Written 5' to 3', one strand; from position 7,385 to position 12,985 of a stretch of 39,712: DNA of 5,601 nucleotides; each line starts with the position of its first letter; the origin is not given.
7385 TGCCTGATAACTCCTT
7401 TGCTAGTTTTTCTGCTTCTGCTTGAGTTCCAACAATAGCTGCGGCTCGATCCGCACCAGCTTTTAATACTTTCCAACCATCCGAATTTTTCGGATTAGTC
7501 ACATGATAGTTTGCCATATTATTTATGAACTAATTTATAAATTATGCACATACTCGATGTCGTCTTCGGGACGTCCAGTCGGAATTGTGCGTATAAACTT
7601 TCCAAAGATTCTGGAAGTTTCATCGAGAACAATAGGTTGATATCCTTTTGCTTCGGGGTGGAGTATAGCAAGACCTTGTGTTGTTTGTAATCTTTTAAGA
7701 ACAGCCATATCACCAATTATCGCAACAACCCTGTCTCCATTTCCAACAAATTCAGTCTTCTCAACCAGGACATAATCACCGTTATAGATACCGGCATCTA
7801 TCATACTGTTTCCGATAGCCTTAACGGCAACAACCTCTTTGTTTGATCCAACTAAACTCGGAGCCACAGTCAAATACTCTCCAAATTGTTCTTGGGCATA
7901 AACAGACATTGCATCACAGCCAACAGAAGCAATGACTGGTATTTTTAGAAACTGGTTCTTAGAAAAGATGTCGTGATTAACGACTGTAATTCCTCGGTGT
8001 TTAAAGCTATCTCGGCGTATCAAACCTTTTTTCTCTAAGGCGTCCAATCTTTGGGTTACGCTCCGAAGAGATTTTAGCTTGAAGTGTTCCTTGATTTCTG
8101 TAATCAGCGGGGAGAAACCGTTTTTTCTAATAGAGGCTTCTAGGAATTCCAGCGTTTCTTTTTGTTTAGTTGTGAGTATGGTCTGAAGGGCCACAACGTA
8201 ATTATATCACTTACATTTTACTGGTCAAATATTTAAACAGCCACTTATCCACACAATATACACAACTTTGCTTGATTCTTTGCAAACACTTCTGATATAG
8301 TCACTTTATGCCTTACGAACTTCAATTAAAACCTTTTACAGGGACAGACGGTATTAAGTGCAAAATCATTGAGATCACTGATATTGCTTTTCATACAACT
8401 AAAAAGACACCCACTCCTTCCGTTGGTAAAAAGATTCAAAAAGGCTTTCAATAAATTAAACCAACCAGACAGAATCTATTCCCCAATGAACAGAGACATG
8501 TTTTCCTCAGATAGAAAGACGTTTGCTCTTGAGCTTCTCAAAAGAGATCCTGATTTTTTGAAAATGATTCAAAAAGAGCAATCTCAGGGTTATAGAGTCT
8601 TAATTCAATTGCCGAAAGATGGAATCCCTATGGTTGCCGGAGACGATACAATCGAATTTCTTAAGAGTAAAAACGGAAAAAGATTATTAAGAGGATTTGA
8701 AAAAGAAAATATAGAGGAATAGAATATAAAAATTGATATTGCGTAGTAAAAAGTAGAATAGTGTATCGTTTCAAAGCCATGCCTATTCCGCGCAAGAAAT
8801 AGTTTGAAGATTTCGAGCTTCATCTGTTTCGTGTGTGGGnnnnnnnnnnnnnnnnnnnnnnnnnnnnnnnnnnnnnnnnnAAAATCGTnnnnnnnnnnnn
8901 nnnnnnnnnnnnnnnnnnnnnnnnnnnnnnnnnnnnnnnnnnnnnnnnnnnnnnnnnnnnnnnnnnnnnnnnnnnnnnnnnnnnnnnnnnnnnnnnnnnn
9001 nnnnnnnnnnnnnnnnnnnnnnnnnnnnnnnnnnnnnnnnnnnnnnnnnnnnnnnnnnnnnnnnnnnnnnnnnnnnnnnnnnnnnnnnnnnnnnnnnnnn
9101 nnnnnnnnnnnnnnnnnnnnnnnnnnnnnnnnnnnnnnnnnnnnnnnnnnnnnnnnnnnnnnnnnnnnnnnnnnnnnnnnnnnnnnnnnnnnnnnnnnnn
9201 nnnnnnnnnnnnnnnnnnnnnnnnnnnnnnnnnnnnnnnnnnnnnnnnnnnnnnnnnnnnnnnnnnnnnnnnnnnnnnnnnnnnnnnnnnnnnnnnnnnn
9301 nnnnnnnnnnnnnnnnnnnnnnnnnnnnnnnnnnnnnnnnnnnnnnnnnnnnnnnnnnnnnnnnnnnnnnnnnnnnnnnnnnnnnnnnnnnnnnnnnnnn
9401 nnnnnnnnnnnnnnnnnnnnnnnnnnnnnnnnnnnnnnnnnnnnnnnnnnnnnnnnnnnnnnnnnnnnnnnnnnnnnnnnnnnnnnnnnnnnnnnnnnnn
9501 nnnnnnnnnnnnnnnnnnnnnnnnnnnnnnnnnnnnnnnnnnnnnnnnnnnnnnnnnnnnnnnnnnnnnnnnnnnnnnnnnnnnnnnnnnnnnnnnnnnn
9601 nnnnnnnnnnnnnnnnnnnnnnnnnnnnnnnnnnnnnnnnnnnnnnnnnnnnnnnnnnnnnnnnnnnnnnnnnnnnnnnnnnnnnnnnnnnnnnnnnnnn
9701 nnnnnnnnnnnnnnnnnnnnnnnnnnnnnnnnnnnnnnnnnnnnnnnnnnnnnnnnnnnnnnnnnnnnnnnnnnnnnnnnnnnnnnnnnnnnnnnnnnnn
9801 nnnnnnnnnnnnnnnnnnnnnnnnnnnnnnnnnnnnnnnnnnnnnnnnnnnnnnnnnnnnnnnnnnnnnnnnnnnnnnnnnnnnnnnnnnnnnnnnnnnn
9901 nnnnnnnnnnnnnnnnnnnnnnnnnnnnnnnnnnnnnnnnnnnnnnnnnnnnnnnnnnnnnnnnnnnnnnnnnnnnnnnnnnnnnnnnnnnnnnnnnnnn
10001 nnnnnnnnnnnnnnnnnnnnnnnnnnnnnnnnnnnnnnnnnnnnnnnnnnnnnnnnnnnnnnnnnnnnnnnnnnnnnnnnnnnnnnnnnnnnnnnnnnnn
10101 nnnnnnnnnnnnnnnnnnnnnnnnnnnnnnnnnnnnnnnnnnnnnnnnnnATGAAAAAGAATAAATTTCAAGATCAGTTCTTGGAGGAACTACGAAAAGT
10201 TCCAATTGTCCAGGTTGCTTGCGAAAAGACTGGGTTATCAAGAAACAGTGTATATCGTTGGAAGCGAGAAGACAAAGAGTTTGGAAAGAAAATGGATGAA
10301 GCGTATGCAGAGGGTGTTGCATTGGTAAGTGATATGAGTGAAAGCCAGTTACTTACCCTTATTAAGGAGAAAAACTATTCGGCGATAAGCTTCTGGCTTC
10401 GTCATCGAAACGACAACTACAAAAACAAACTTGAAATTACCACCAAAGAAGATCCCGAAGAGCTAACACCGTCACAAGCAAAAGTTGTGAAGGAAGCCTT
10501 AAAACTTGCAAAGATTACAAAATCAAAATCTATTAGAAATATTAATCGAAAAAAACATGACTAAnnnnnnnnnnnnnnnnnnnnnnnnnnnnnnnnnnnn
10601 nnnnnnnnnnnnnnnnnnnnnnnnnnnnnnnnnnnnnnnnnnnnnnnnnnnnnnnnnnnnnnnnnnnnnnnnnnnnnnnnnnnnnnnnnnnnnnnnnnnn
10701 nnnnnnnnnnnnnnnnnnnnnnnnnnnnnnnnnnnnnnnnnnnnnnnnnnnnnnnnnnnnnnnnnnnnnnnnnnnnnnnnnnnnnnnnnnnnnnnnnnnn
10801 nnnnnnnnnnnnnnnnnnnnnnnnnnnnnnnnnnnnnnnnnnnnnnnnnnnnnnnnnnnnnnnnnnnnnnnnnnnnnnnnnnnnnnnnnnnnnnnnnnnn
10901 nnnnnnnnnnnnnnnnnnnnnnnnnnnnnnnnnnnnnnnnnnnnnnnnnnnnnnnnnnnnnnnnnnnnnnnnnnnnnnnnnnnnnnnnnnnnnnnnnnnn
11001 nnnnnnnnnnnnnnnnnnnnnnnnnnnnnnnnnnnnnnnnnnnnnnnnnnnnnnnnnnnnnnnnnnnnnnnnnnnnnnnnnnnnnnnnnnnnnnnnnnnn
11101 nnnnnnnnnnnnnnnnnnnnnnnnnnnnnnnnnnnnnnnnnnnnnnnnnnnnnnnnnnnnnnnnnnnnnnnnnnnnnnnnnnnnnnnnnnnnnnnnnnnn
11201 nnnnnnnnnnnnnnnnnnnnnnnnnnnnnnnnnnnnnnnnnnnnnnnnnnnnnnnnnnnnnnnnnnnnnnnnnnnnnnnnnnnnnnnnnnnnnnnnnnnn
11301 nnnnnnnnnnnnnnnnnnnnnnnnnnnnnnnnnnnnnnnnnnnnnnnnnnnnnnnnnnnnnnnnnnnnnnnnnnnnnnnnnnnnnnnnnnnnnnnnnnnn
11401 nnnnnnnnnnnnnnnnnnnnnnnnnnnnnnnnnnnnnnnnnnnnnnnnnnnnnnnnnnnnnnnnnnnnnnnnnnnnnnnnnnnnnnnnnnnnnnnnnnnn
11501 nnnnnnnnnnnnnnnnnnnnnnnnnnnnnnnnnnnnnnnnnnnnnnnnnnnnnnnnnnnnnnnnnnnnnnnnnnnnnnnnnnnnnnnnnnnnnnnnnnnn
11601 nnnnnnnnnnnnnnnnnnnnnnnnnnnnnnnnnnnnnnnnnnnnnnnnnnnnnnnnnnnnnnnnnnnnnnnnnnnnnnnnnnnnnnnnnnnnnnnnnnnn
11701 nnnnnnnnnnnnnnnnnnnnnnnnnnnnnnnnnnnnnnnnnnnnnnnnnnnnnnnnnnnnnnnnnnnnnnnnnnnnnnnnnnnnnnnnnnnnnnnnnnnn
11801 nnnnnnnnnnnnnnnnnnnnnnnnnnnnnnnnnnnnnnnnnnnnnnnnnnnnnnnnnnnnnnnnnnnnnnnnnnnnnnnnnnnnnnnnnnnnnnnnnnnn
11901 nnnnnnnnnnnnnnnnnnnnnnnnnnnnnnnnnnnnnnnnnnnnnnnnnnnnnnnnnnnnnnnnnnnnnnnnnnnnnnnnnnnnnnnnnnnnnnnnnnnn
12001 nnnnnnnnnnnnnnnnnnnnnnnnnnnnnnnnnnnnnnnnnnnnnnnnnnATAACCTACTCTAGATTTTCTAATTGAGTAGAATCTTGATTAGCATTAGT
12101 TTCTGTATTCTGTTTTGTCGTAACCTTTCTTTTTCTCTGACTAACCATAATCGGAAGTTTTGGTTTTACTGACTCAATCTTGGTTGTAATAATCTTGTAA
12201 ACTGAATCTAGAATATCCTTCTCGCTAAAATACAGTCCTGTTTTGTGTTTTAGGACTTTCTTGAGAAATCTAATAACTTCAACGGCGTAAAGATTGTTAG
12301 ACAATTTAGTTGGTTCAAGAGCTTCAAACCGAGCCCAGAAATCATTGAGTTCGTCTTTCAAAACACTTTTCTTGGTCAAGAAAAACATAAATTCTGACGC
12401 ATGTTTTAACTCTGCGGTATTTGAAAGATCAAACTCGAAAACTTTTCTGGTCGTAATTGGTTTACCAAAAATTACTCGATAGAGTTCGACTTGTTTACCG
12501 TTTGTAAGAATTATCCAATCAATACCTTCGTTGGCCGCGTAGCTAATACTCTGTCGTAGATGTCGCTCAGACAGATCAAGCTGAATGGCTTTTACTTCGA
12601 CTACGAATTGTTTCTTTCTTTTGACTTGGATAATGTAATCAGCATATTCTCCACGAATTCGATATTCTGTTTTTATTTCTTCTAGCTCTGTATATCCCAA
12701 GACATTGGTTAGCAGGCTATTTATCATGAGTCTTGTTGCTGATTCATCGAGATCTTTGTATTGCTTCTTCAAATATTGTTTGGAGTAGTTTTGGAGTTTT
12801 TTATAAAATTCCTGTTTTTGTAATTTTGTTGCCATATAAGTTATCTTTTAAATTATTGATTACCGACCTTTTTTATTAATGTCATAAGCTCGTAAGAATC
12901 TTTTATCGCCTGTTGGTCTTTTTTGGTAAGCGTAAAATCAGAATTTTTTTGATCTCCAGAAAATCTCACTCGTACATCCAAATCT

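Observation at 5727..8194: LexA-type repressor, DUF2188, Shedu-like DUF4263 nuclease and a Zn-ribbon protein form one tight four-gene cassette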

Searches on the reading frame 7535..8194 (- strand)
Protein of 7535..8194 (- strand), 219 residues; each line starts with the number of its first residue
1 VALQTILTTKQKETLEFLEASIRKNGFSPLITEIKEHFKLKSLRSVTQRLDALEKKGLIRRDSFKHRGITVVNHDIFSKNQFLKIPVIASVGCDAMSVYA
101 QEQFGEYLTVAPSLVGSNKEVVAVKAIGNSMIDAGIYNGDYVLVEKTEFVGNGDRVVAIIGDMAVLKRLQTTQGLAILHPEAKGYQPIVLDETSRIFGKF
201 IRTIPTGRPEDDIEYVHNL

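Call 3: search_protein_families(library=pfam, proteins=[window:7535-8194:-], max_evalue=1)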
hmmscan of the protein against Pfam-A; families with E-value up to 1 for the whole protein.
window:7535-8194:- (219 aa): 7 families
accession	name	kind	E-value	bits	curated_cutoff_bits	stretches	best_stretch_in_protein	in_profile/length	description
PF00717.28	Peptidase_S24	-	1.8e-19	70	23.3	1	96-200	10-115/116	Peptidase S24-like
PF01726.22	LexA_DNA_bind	-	5.3e-17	61.8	23.7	1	7-68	4-65/65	LexA DNA binding domain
PF01047.28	MarR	-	0.0081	16.5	24.6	1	32-61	21-49/59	MarR family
PF04182.18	B-block_TFIIIC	-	0.015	15.8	22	1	38-69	28-60/73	B-block binding subunit of TFIIIC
PF08461.16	HTH_12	-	0.072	13.5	21.4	1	43-70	32-59/66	Ribonuclease R winged-helix domain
PF13412.12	HTH_24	-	0.17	12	21.9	1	42-60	30-48/48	Winged helix-turn-helix DNA-binding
PF13058.12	DUF3920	-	0.21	12.3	27.3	1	69-121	10-64/126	Protein of unknown function (DUF3920)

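Call 4: search_protein_families(library=padloc, proteins=[window:7535-8194:-], max_evalue=1)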
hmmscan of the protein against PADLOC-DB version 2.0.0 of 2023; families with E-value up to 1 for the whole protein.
window:7535-8194:- (219 aa): 4 families
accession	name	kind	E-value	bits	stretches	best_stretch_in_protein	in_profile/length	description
PDLC01720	Csa3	-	0.0043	15.6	1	13-61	29-77/118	Csa3_1_CAS-I-II-III-IV-V-VI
PDLC04713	PDC-M57B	-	0.012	13.2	1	137-159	29-51/211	-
PDLC02925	HTH_IX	-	0.021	12.5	1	29-63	170-205/240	-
PDLC01268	CasR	-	0.03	12.3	0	41-68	149-173/179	"CAS-I,CAS-II,CAS-III,CAS-IV,CAS-V,CAS-VI; associated_signaling"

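Call 21: search_protein_families(library=phrogs, proteins=[window:7535-8194:-], max_evalue=0.001)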
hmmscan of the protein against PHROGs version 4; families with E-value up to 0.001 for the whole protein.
window:7535-8194:- (219 aa): 7 families
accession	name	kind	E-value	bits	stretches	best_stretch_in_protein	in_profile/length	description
phrog_4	-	transcription regulation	8.3e-18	65.5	1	76-214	205-346/400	transcriptional repressor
phrog_3502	-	unknown function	9.3e-15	55.8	1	7-73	49-115/131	-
phrog_811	-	DNA, RNA and nucleotide metabolism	1.1e-13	51.9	1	83-198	10-126/140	UmuD-like protein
phrog_24920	-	unknown function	5e-13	50.1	1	7-76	4-73/125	-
phrog_362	-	transcription regulation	8.4e-09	36.7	1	5-75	2-72/106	transcriptional repressor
phrog_8558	-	unknown function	1.3e-08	36.1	1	119-203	18-107/114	-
phrog_10470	-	DNA, RNA and nucleotide metabolism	0.00018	22.3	1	131-198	1-69/79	UmuD-like protein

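Call 43: search_solved_structures(query=window:7535-8194:-, max_evalue=0.001, show_alignments=4)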
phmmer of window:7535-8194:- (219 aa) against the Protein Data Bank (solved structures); distinct sequences matched with E-value up to 0.001: 20.
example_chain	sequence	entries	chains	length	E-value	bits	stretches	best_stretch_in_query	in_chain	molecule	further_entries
1jhf_A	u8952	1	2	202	1e-18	70.9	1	6-197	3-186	LEXA REPRESSOR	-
7b5g_A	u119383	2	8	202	6.3e-18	68.4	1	6-197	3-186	LexA repressor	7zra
7ocj_A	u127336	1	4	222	7.3e-18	68.2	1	6-197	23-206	LexA repressor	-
3k2z_A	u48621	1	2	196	7.6e-18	68.1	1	7-182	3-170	LexA repressor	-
1jhh_A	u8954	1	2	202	1.7e-17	67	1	6-197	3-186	LEXA REPRESSOR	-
8trg_I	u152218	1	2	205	3.8e-17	65.8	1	6-197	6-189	LexA repressor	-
3jso_A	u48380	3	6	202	4.3e-17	65.6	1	6-197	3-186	LexA repressor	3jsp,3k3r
8s7g_A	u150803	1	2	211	4.5e-16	62.3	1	7-191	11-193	LexA repressor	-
1jhc_A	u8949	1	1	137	1.6e-10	44.2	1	85-197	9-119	LEXA REPRESSOR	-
8gms_A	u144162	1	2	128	8e-10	41.9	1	97-197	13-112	LexA repressor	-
1jhe_A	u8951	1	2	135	2e-09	40.6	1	99-197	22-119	LEXA REPRESSOR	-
6a2r_A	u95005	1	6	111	3.8e-09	39.7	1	100-203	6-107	LexA repressor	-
6a2q_A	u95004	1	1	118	4.3e-09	39.5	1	99-203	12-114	LexA repressor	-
6a2s_A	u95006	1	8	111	1e-08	38.3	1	100-203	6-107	LexA repressor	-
6a2t_A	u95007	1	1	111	2.5e-08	37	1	100-203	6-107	LexA repressor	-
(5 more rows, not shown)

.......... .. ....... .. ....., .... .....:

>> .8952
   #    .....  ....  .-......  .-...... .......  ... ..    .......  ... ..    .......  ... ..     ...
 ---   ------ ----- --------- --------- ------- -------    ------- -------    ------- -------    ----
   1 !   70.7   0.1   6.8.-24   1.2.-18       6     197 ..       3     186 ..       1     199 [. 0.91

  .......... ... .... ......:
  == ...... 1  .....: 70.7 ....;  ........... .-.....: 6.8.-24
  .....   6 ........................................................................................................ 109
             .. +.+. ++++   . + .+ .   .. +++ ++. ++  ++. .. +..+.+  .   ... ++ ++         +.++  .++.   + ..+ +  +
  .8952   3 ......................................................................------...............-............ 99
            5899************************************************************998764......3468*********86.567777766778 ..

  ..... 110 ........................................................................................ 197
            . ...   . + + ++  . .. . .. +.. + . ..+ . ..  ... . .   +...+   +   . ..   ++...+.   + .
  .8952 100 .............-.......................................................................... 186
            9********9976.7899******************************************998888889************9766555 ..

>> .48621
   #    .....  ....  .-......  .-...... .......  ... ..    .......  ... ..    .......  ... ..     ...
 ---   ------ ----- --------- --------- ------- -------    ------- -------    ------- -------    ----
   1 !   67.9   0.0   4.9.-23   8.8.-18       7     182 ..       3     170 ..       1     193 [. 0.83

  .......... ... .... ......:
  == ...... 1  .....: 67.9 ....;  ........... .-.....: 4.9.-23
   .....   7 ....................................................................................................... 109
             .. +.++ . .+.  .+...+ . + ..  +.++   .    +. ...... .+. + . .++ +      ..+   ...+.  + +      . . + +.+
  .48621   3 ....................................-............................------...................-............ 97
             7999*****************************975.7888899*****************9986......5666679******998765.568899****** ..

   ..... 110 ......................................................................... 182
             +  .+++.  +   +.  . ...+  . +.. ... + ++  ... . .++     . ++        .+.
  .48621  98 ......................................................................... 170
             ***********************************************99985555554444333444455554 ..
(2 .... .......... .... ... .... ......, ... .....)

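Call 100: search_protein_families(library=ncbifam, proteins=[window:7535-8194:-], max_evalue=0.01)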
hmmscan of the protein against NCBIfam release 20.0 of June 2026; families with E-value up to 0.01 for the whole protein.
window:7535-8194:- (219 aa): 2 families
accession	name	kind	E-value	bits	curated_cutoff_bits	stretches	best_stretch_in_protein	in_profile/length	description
TIGR00498.1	lexA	equivalog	2.3e-40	138.3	110.95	1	6-201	3-196/203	transcriptional repressor LexA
NF007621.2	PRK10276.1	subfamily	7.3e-14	51.8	110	1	100-198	8-108/115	translesion error-prone DNA polymerase V autoproteolytic subunit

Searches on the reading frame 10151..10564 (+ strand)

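Call 7: search_protein_families(library=pfam, proteins=[window:10151-10564:+], max_evalue=0.01)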
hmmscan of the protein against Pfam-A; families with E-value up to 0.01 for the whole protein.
window:10151-10564:+ (137 aa): 5 families
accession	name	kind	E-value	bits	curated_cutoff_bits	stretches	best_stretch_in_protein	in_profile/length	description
PF13022.12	HTH_Tnp_1_2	-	0.00047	20.7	27.9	1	21-89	31-99/122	Helix-turn-helix of insertion element transposase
PF05930.18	Phage_AlpA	-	0.0012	19.1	21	0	24-47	10-32/51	Prophage CP4-57 regulatory protein (AlpA)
PF08822.17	DUF1804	-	0.0067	16.8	29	0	21-54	23-56/164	Protein of unknown function (DUF1804)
PF20901.3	Sf6_terminase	-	0.0076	16.7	27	0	6-59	5-59/106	Bacteriophage Sf6, terminase small subunit-like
PF01527.26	HTH_Tnp_1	-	0.0079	16.8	24.1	0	20-51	26-54/75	Transposase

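Call 21: search_protein_families(library=phrogs, proteins=[window:10151-10564:+], max_evalue=0.001)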
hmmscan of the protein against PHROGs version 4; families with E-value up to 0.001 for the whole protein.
window:10151-10564:+ (137 aa): 3 families
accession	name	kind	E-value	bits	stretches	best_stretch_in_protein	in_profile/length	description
phrog_4044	-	head and packaging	7.5e-10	39.6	1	7-54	29-76/180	terminase small subunit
phrog_4102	-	head and packaging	3.7e-05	25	1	4-121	17-155/166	terminase small subunit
phrog_309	-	head and packaging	0.00023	22.2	1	28-126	167-288/319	terminase small subunit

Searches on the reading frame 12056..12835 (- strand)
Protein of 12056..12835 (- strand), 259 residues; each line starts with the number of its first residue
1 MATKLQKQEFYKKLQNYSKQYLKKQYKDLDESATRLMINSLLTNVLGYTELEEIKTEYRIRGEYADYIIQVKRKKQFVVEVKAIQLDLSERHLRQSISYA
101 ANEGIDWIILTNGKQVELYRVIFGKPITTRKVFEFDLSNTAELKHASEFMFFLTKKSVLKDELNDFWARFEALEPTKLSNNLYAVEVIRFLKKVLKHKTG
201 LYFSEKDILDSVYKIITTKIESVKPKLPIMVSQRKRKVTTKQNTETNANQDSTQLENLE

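Call 7: search_protein_families(library=pfam, proteins=[window:12056-12835:-], max_evalue=0.01)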
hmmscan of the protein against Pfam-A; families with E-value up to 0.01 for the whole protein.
window:12056-12835:- (259 aa): 2 families
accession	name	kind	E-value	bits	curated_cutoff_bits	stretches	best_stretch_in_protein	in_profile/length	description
PF13588.12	HSDR_N_2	-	8.1e-09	36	25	1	31-121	2-96/110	Type I restriction enzyme R protein N terminus (HSDR_N)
PF08722.17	Tn7_TnsA-like_N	-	0.0087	17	26.5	0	61-111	55-84/85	TnsA-like endonuclease N terminal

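Call 21: search_protein_families(library=phrogs, proteins=[window:12056-12835:-], max_evalue=0.001)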
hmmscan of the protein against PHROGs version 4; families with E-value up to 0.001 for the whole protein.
window:12056-12835:- (259 aa): 2 families
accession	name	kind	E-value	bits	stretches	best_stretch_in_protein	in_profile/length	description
phrog_17239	-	unknown function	1.7e-45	156.4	1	14-250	16-250/259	-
phrog_14719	-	unknown function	3.9e-12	46.1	1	12-166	9-187/833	-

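Call 89: search_protein_families(library=padloc, proteins=[window:12056-12835:-], max_evalue=0.01)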
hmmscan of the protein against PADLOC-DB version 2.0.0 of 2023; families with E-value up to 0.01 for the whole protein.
window:12056-12835:- (259 aa): 0 families

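Call 100: search_protein_families(library=ncbifam, proteins=[window:12056-12835:-], max_evalue=0.01)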
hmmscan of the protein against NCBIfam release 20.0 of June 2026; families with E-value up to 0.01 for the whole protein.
window:12056-12835:- (259 aa): 0 families
